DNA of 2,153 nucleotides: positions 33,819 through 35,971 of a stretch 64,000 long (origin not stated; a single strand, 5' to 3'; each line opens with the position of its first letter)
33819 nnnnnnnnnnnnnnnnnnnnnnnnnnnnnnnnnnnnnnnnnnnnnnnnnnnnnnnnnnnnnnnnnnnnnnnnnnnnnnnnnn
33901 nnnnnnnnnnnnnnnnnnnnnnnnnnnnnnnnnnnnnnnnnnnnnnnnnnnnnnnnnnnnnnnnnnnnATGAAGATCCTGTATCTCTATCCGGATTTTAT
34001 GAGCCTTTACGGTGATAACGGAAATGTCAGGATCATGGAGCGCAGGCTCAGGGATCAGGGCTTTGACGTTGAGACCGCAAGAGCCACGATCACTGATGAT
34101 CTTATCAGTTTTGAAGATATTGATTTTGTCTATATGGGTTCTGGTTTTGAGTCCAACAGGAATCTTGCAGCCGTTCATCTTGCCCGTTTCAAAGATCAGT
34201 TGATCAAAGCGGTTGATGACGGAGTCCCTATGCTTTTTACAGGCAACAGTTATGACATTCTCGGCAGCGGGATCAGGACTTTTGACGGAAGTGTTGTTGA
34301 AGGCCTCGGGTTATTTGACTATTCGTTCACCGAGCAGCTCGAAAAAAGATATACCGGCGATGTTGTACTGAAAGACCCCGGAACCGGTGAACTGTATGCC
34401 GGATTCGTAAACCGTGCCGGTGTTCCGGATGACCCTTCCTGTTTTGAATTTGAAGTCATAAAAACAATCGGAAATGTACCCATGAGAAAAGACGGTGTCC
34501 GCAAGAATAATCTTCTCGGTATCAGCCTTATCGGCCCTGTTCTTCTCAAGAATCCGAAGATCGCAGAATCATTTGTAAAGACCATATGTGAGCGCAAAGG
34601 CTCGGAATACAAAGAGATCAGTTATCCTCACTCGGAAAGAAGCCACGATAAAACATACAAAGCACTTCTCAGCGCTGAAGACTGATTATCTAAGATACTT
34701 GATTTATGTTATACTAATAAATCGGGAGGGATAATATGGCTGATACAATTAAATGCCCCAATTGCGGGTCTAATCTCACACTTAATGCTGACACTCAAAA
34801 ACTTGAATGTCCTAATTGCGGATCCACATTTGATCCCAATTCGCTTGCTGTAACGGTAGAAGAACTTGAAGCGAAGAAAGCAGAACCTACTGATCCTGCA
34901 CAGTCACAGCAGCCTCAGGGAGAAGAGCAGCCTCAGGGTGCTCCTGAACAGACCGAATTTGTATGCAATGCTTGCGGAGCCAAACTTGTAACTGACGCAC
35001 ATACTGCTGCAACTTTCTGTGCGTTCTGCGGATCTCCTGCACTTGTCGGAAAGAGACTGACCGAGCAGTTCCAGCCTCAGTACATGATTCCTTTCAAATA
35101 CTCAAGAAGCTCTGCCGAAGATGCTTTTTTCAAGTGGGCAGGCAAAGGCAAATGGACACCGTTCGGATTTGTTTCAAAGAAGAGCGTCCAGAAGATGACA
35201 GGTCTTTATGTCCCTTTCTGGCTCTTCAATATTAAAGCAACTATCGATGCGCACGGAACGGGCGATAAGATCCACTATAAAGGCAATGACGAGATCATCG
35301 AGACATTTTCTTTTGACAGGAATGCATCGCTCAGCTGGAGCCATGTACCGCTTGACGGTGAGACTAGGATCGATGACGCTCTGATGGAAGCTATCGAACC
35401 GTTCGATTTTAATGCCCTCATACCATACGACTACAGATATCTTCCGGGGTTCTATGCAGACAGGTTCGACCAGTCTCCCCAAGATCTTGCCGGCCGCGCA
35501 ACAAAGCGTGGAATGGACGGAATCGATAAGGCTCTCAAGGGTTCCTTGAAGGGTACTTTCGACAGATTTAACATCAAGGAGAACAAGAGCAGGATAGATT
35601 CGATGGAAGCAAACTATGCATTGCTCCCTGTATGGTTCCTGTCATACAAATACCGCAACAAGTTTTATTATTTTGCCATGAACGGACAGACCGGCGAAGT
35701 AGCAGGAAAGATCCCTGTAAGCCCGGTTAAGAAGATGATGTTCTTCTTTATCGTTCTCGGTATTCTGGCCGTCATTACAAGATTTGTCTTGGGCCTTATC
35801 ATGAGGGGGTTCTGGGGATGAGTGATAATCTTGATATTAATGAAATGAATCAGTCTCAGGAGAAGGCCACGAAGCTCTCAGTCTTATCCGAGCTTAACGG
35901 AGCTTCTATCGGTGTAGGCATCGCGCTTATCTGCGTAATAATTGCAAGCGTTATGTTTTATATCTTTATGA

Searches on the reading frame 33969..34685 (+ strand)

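Call 9: search_protein_families(library=pfam, proteins=[window:33969-34685:+])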
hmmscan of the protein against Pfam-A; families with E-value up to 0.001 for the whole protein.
window:33969-34685:+ (238 aa): 1 family
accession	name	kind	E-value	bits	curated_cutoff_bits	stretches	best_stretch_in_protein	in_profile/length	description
PF07685.20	GATase_3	-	4.9e-13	49.6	27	1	2-187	1-187/196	CobB/CobQ-like glutamine amidotransferase domain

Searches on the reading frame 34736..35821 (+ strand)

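Call 9: search_protein_families(library=pfam, proteins=[window:34736-35821:+])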
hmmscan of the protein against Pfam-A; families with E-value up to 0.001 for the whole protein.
window:34736-35821:+ (361 aa): 11 families
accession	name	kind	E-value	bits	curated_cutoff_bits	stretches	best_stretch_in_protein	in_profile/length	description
PF08271.17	Zn_Ribbon_TF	-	6.5e-10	38.8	29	1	6-43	2-40/43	TFIIB zinc-binding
PF13248.11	Zn_ribbon_3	-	3.8e-06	26.6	27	0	4-14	2-12/26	zinc-ribbon domain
PF12773.13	DZR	-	2.1e-05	25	27.3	0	5-35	13-37/45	Double zinc ribbon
PF03966.22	Trm112p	-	6e-05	23.3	22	1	3-32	6-35/40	Trm112p-like protein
PF21344.3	Zn_ribbon_LysW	-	0.00021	21.3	27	0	6-30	2-29/46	Alpha-aminoadipate carrier protein LysW-like, globular domain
PF01155.25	HypA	-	0.00028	21.3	28.9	0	4-31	70-95/112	Hydrogenase/urease nickel incorporation, metallochaperone, hypA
PF09297.16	Zn_ribbon_NUD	-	0.00029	20.9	24.8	0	7-30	6-29/32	NADH pyrophosphatase zinc ribbon domain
PF23548.1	Zn_ribbon_FGT1_2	-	0.00032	20.6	27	0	5-30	3-28/35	FORGETTER1 second zinc ribbon domain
PF24460.1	DUF7575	-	0.00032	20.4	28.5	0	22-34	3-15/28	Domain of unknown function (DUF7575)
PF22191.2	IBR_1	-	0.00067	19.9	27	1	3-32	2-31/47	IBR domain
PF14599.11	zinc_ribbon_6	-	0.0008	19.7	27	0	71-100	26-55/59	Zinc-ribbon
